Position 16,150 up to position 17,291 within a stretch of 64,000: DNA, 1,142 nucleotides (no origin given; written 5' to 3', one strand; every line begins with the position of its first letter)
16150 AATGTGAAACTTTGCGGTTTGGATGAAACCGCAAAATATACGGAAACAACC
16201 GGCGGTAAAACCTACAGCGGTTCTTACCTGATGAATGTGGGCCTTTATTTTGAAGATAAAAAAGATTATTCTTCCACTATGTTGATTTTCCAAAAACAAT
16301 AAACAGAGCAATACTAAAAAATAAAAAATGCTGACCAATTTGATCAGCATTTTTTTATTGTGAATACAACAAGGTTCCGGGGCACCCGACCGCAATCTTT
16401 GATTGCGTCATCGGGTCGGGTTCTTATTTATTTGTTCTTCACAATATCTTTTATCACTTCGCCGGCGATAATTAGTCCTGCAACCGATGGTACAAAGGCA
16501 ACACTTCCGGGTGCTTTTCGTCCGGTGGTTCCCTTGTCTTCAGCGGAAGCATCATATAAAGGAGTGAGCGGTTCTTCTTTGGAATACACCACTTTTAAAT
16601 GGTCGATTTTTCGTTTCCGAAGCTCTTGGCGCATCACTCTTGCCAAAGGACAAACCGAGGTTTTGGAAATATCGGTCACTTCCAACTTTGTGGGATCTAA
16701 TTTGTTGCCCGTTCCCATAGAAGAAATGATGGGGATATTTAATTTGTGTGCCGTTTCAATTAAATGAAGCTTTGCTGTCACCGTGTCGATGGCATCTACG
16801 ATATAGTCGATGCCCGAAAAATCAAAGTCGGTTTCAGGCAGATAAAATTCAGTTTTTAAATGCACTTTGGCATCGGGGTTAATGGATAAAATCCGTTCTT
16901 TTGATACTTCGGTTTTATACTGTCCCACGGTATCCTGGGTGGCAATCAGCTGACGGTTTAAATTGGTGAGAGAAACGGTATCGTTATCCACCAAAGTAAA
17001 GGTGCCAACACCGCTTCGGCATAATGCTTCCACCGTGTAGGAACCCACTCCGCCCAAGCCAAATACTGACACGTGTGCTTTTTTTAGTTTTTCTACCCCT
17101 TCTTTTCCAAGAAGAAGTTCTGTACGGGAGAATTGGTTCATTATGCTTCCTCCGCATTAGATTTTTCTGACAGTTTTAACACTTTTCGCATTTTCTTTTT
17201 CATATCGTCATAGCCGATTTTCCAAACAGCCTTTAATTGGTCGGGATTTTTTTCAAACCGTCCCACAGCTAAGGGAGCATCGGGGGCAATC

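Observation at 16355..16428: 64-nt structured element flanked by TTATT: three near-identical copies, each sitting in the T-tail of a different intrinsic terminator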

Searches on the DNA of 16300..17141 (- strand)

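Call 9: search_rna_families(source=window, start=16300, end=16470, threshold=evalue, max_evalue=10, show_alignments=3)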
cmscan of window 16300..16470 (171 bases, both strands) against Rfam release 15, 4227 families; matches with E-value up to 10: 47.
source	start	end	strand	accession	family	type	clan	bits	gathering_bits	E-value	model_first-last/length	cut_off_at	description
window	16319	16454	-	RF02449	ncr1015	Gene; sRNA;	-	34.1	60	0.0011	1-121/121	no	Bacillus sRNA ncr1015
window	16300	16356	+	RF02901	AaHKsRNA41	Gene; sRNA;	-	23.5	97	0.00085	131-187/187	5'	Aggregatibacter sRNA 41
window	16317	16355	+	RF02449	ncr1015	Gene; sRNA;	-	22.3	60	0.31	79-117/121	no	Bacillus sRNA ncr1015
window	16316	16431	-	RF00558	L20_leader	Cis-reg; leader;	-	22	58.7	0.019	1-127/127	no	Ribosomal protein L20 leader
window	16315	16363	-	RF02907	patAB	Cis-reg; leader;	-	21.5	92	0.18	1-57/57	no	patAB leader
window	16311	16355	+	RF02083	OrzO-P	Gene; antitoxin;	-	21.1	60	0.19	34-76/76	no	OrzO-P RNA antitoxin family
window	16300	16400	-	RF02577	tsr24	Gene; sRNA;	-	21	50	0.0047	1-105/238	3'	S. aureus tsr24 small RNA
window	16317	16429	-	RF02053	STnc430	Gene; sRNA;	-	20.8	47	0.24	1-162/162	no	Enterobacterial sRNA STnc430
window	16311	16356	-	RF02433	SpF36_sRNA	Gene; sRNA;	-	20.7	48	0.85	1-51/51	no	Streptococcus sRNA SpF36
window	16364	16436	+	RF00242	ctRNA_pT181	Gene; antisense;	-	20.6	56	1.3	1-94/94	no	ctRNA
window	16318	16404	-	RF02064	STnc370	Gene; sRNA;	-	20.1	54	1.8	1-71/71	no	Enterobacterial sRNA STnc370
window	16300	16361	-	RF01808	MicX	Gene; sRNA;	-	19.1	75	0.021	1-64/194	3'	MicX Vibrio cholerae sRNA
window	16301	16405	+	RF02319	TtnuHACA12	Gene; snRNA; snoRNA; HACA-box;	-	18.9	80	1.4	1-131/131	no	Tetrahymena snoRNA TtnuHACA12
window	16317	16378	-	RF02056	STnc390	Gene; sRNA;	-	18.3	50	0.093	1-60/60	no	Salmonella sRNA STnc390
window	16300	16359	+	RF02064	STnc370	Gene; sRNA;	-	18.3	54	4.2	14-71/71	5'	Enterobacterial sRNA STnc370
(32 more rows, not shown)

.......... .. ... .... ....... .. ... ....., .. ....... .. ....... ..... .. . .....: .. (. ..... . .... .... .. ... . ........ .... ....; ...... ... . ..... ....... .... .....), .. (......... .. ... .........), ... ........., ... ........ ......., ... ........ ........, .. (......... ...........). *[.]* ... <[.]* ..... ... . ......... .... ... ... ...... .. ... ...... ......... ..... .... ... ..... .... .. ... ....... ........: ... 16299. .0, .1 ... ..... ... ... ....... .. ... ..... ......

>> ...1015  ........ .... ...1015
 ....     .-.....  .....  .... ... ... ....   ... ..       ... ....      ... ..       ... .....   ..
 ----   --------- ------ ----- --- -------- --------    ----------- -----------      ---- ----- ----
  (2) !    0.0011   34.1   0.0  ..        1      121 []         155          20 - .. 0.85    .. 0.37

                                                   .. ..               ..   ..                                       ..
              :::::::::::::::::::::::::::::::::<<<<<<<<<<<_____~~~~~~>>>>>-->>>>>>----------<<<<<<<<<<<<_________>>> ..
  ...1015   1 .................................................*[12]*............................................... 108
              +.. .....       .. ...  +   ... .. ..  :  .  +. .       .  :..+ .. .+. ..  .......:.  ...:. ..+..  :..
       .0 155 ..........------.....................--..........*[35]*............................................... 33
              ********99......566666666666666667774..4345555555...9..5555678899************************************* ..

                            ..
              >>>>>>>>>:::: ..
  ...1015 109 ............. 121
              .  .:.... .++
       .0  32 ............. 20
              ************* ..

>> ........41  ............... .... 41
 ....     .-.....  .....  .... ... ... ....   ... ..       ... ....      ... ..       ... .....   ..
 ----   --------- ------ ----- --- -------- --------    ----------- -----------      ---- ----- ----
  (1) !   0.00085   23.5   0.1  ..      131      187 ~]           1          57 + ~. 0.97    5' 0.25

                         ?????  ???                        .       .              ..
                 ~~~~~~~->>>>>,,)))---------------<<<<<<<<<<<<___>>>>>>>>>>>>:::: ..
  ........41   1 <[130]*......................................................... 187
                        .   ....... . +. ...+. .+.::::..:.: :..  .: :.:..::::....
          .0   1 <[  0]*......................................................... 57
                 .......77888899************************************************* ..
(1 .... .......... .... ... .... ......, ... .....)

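Call 42: search_rna_families(source=L063, start=3150, end=3520, threshold=evalue, max_evalue=0.1, show_alignments=2)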
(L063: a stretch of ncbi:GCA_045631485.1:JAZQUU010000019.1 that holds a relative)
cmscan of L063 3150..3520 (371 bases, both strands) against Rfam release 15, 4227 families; matches with E-value up to 0.1: 2.
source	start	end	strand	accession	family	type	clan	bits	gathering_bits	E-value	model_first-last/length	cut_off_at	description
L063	3386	3467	-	RF02607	AbsR25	Gene; sRNA;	-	25.8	47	0.018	1-164/164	no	Acinetobacter sRNA 25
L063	3216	3426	-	RF01808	MicX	Gene; sRNA;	-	23.6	75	0.003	1-194/194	no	MicX Vibrio cholerae sRNA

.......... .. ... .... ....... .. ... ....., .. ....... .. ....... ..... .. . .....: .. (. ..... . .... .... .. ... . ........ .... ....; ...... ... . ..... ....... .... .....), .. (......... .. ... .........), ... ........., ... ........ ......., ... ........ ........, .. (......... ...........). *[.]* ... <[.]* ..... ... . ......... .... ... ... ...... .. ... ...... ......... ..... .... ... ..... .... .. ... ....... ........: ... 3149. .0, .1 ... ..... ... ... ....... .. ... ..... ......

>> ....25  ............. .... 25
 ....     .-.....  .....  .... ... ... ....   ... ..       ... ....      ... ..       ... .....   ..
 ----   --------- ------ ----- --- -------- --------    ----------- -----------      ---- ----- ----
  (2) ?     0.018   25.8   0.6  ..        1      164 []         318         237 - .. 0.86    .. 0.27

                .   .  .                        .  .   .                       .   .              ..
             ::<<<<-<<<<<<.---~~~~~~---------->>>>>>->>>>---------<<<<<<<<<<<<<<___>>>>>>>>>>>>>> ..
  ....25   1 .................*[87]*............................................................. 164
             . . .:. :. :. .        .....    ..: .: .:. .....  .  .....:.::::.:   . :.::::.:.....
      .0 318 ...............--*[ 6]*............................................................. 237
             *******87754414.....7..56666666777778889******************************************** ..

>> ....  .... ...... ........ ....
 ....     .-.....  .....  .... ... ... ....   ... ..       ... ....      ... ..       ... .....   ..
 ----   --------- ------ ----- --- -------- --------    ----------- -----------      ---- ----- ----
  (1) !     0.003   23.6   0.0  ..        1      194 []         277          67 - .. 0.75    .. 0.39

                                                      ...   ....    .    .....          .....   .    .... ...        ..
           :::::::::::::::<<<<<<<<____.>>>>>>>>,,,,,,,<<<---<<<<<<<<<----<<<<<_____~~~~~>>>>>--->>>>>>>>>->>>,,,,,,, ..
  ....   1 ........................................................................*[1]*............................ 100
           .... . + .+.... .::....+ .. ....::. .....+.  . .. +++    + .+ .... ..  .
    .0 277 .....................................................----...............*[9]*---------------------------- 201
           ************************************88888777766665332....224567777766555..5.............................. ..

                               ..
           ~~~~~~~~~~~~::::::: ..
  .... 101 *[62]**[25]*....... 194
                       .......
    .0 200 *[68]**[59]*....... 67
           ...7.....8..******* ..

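Call 81: build_rna_model(alignment_id=A4, structure=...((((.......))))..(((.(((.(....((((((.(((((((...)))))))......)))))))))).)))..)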
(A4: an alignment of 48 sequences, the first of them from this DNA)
Model R1 built from alignment A4 (48 sequences, 79 columns); structure: as given.
model positions 69; base pairs 24; branch points 1; effective number of sequences 1.92; information 0.815 bits per position. Calibrated on 0.2 Mb of random sequence (short: E-values are rough).
structure used (alignment columns):
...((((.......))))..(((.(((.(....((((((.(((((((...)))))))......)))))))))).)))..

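Call 82: search_with_rna_model(model_id=R1, source=window, filters=off, max_evalue=10)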
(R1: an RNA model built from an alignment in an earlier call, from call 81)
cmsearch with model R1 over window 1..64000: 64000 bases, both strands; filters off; matches with E-value up to 10: 14.
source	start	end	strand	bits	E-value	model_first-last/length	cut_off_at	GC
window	16358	16426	+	97.3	8.6e-21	1-69/69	no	0.52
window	56231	56299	+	95.4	2.4e-20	1-69/69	no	0.49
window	59442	59510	-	91.3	2.4e-19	1-69/69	no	0.51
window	56257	56289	-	14.3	0.48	27-59/69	no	0.52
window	16384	16416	-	14.2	0.5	27-59/69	no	0.55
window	59452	59484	+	14.2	0.5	27-59/69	no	0.55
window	3468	3509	-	14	0.55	1-69/69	no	0.29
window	16257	16293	-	11.9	1.8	1-69/69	no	0.24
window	23388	23429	+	11.1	2.7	1-69/69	no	0.36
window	16322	16369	-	10.5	3.8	1-69/69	no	0.25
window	26885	26922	-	10.4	3.9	1-69/69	no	0.58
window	49517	49555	-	10.4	3.9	1-69/69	no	0.51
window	36527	36557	+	10.3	4.1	1-69/69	no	0.39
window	23339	23372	-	9.1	7.9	1-69/69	no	0.21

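Call 95: search_with_rna_model(model_id=R1, sources=[L001, L002, L003, L004, L005, L006, L007, L008, L009, L010, L011, L012, L013, L014, L015, L016, L017, L018, L019, L020, L021, L022, L023, L024, L025, L026, L027, L028, L029, L030, L031, L032, L033, L034, L035, L036, L057, L058, L059, L060, L062, L063, L064, L065, L066, L070, L072, L074, L075, L077, L078, L084, L085, L086, L088, L092, L094, L095, L096, L097, L098, L099, L101, L102, L103, L104, L105, L107, L111, L112, L113, L114, L115, L116, L117, L118, L119, L120, L121], max_evalue=0.01)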
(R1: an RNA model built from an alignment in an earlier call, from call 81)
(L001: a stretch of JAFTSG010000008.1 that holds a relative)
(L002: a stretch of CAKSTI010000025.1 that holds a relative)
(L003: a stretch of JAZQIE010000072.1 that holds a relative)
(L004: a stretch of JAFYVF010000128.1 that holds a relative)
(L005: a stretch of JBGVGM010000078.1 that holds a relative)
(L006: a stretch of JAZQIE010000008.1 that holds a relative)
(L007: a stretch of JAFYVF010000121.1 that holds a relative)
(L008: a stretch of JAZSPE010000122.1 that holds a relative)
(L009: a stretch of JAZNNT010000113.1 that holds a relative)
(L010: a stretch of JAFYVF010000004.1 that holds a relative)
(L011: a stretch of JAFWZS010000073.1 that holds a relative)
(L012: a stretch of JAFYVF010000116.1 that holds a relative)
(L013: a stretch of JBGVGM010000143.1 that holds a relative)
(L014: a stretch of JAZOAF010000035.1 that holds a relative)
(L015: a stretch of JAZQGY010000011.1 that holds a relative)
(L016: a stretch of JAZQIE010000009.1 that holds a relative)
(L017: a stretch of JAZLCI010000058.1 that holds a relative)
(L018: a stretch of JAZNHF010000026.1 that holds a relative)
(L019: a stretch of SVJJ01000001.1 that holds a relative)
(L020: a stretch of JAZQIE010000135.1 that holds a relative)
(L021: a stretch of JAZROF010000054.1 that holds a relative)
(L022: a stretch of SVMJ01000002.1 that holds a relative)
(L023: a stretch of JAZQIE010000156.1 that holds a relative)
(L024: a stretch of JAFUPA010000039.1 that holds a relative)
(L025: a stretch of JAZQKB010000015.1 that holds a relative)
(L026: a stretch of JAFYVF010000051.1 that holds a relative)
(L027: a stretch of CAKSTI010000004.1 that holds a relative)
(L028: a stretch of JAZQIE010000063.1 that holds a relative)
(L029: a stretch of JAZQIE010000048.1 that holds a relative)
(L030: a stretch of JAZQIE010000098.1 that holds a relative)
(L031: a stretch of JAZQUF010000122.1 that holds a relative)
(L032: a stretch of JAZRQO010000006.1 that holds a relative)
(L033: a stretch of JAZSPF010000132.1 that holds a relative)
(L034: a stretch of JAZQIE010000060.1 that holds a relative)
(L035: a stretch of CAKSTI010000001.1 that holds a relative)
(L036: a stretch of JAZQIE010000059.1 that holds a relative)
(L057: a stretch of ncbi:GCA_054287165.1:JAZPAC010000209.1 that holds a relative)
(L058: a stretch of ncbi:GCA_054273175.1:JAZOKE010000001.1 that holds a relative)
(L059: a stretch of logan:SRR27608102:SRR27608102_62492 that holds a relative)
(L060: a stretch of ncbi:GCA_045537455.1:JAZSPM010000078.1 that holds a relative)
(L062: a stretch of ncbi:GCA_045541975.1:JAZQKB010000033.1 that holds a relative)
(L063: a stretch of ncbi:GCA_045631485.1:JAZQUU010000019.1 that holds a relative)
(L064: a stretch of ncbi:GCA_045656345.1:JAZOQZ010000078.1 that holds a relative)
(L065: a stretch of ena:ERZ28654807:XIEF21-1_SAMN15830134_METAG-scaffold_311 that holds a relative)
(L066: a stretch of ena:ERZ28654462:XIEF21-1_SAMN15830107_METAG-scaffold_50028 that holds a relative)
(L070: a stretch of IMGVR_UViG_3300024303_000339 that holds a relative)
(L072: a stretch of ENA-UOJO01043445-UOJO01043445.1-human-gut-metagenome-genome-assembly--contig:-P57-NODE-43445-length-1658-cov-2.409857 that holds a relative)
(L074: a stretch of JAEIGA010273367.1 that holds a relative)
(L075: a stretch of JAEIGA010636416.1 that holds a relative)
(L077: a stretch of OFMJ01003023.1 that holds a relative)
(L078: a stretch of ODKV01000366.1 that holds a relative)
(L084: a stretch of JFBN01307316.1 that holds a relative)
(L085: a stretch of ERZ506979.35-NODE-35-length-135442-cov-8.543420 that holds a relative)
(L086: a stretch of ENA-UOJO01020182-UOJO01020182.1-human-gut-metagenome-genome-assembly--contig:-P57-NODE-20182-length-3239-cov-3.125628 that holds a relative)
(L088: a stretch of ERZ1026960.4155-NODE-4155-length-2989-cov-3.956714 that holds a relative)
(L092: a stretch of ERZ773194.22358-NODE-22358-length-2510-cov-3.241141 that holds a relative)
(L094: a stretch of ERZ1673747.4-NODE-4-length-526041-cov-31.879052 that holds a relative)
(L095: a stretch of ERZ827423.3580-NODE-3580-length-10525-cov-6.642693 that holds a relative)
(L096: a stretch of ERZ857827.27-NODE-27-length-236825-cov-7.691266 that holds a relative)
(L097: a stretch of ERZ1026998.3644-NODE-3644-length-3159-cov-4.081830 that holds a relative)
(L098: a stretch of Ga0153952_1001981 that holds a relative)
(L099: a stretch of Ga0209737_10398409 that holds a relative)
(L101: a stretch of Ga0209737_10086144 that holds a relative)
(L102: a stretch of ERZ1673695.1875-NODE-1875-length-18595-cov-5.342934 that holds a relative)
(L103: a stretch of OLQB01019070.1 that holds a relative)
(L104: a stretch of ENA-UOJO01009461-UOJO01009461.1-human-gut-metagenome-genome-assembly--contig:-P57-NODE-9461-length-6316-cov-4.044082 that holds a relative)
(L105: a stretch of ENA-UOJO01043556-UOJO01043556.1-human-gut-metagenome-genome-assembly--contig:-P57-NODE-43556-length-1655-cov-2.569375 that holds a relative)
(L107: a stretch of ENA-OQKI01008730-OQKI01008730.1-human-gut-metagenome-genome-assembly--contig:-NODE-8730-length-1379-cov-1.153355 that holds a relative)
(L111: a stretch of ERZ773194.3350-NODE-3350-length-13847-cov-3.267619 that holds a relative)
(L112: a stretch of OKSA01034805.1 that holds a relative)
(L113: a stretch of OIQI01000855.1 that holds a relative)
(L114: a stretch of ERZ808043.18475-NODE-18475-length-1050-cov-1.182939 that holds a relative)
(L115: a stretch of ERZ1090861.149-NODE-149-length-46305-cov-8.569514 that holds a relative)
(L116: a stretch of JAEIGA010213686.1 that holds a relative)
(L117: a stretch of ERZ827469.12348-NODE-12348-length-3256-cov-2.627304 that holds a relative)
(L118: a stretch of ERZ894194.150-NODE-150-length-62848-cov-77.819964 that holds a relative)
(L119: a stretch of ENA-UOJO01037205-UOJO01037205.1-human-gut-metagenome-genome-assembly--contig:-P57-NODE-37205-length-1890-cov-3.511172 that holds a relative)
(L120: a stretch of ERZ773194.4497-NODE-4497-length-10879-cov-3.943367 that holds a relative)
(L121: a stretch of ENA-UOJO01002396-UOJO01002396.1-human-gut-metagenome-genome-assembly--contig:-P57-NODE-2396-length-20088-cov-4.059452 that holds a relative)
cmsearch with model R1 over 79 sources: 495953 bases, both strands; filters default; matches with E-value up to 0.01: 83.
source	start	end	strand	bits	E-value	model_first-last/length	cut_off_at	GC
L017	4035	4103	-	98.9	2.9e-20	1-69/69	no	0.51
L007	2049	2117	+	98.1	4.3e-20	1-69/69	no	0.51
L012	2012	2080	+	98.1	4.3e-20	1-69/69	no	0.51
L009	992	1060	-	97.4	6.5e-20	1-69/69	no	0.51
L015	1198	1266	+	97.4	6.5e-20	1-69/69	no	0.51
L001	4133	4201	-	97.4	6.5e-20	1-69/69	no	0.52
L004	320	388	-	97.4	6.6e-20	1-69/69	no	0.52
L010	2412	2480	+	97.4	6.6e-20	1-69/69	no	0.52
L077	1897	1965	+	96.9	8.3e-20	1-69/69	no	0.58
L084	7935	8003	+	96.9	8.3e-20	1-69/69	no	0.58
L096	1831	1899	-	96.9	8.3e-20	1-69/69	no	0.58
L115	13717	13785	+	96.9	8.3e-20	1-69/69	no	0.58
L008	398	466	+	96.3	1.2e-19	1-69/69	no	0.52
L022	1046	1114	+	94.8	2.6e-19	1-69/69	no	0.55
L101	2569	2636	-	94.2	3.7e-19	1-69/69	no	0.53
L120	8088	8156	-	93.5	5.4e-19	1-69/69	no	0.48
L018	2878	2947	+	93.5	5.5e-19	1-69/69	no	0.53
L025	1413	1482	-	93.5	5.5e-19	1-69/69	no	0.53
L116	634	702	+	92.5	9.6e-19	1-69/69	no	0.48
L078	7225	7293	+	92.3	1e-18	1-69/69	no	0.57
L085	5787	5855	+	92.3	1e-18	1-69/69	no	0.57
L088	865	933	+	92.3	1e-18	1-69/69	no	0.57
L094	2527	2595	-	92.3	1e-18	1-69/69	no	0.57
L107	750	818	-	92.3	1e-18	1-69/69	no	0.57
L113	2492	2560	-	92.3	1e-18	1-69/69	no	0.57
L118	205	273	-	92.3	1e-18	1-69/69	no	0.57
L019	1661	1730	+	92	1.2e-18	1-69/69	no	0.54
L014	1306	1373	+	92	1.3e-18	1-69/69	no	0.51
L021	1553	1621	-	91.7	1.5e-18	1-69/69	no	0.51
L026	4825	4893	-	91.6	1.6e-18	1-69/69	no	0.49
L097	2455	2523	-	90.6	2.7e-18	1-69/69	no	0.52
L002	3593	3661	+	90.3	3.1e-18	1-69/69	no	0.52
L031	7590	7656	-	89.3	5.4e-18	1-69/69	no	0.54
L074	676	742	+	89.3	5.5e-18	1-69/69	no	0.55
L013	7150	7216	+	89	6.5e-18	1-69/69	no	0.57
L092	2363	2431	-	88.3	9.2e-18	1-69/69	no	0.57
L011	440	506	+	88.2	1e-17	1-69/69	no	0.58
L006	7699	7765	-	87.7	1.3e-17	1-69/69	no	0.54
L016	2428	2494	-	87.7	1.3e-17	1-69/69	no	0.54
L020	1002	1068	+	87.7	1.3e-17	1-69/69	no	0.54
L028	3796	3862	-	87.7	1.3e-17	1-69/69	no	0.54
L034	1596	1662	+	87.7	1.3e-17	1-69/69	no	0.54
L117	54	121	+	87.3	1.6e-17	1-69/69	no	0.53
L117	122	189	+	87.3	1.6e-17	1-69/69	no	0.53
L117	190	257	+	87.3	1.6e-17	1-69/69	no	0.53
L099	1312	1379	+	87.1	1.9e-17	1-69/69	no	0.5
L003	60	126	-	86.9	2e-17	1-69/69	no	0.54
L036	504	570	+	86.9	2e-17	1-69/69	no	0.54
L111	7024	7092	-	86.2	2.9e-17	1-69/69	no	0.58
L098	287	354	-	85.2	5.1e-17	1-69/69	no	0.51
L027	4939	5007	-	85.1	5.4e-17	1-69/69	no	0.59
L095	10283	10353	-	84.7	6.8e-17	1-69/69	no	0.59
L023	156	222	-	84.6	7e-17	1-69/69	no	0.55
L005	5550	5616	+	84.4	8e-17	1-69/69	no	0.57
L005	5483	5549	+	84.3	8.2e-17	1-69/69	no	0.57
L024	7459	7525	-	82.8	1.9e-16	1-69/69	no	0.58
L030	1449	1515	-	82.1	2.9e-16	1-69/69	no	0.55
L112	32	100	-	81.9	3.2e-16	1-69/69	no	0.59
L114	207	272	+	80.9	5.3e-16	1-69/69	no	0.52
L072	1587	1655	-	80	9.1e-16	1-69/69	no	0.54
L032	6648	6720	-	79.5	1.1e-15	1-69/69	no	0.53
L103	1564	1630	-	75.7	9.2e-15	1-69/69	no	0.54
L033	122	188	-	74.4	1.9e-14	1-69/69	no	0.54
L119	1496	1564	-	73.7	2.8e-14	1-69/69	no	0.59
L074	610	675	+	73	4.2e-14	1-69/69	no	0.55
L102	5188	5257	+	72.1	6.6e-14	1-69/69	no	0.5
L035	7893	7961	-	70.9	1.3e-13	1-69/69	no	0.57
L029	1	57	+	69.7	2.5e-13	12-69/69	5'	0.58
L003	1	59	-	67.1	1e-12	1-61/69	3'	0.56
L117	1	53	+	65.9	2e-12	17-69/69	5'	0.58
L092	2434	2505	-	64.5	4.2e-12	1-69/69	no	0.54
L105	1502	1570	-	63.2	8.5e-12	1-69/69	no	0.52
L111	7095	7168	-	63.1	9.1e-12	1-69/69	no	0.58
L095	10354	10425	-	59.9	5.3e-11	1-69/69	no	0.53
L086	1324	1388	+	48.9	2.2e-08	1-69/69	no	0.43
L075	1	52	-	43.3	4.6e-07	1-55/69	3'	0.44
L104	27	96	-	42.2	8.7e-07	1-69/69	no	0.49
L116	2895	2961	+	36.8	1.7e-05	1-69/69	no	0.43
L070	95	166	-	34.9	4.6e-05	1-69/69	no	0.47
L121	5168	5213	+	31.7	0.00027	1-69/69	no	0.59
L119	95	139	-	30.7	0.00046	1-69/69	no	0.51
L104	1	26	-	27.5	0.0027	1-27/69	3'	0.46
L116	2962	2989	+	26.2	0.0053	1-28/69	3'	0.46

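Call 99: search_dna_similar(query=window:16340-16440:+, collection=plasmids, mode=distant, max_evalue=0.001, max_rows=10)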
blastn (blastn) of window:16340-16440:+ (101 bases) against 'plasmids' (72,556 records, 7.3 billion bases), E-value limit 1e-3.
Records with a match: 1; places in all: 1; records where one place covers at least 80% of the query: 1.
Best place of each record, by identity: 60-80% 1.
By first word of the organism name: Acetoanaerobium 1.
By predicted mobility (MOB-suite, as given by PLSDB): non-mobilizable 1.
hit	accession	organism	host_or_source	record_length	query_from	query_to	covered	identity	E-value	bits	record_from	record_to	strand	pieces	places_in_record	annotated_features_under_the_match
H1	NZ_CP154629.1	Acetoanaerobium noterae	cell culture,Sludge of a digestion ...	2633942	10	90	80%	77.8%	7e-8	63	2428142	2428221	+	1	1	none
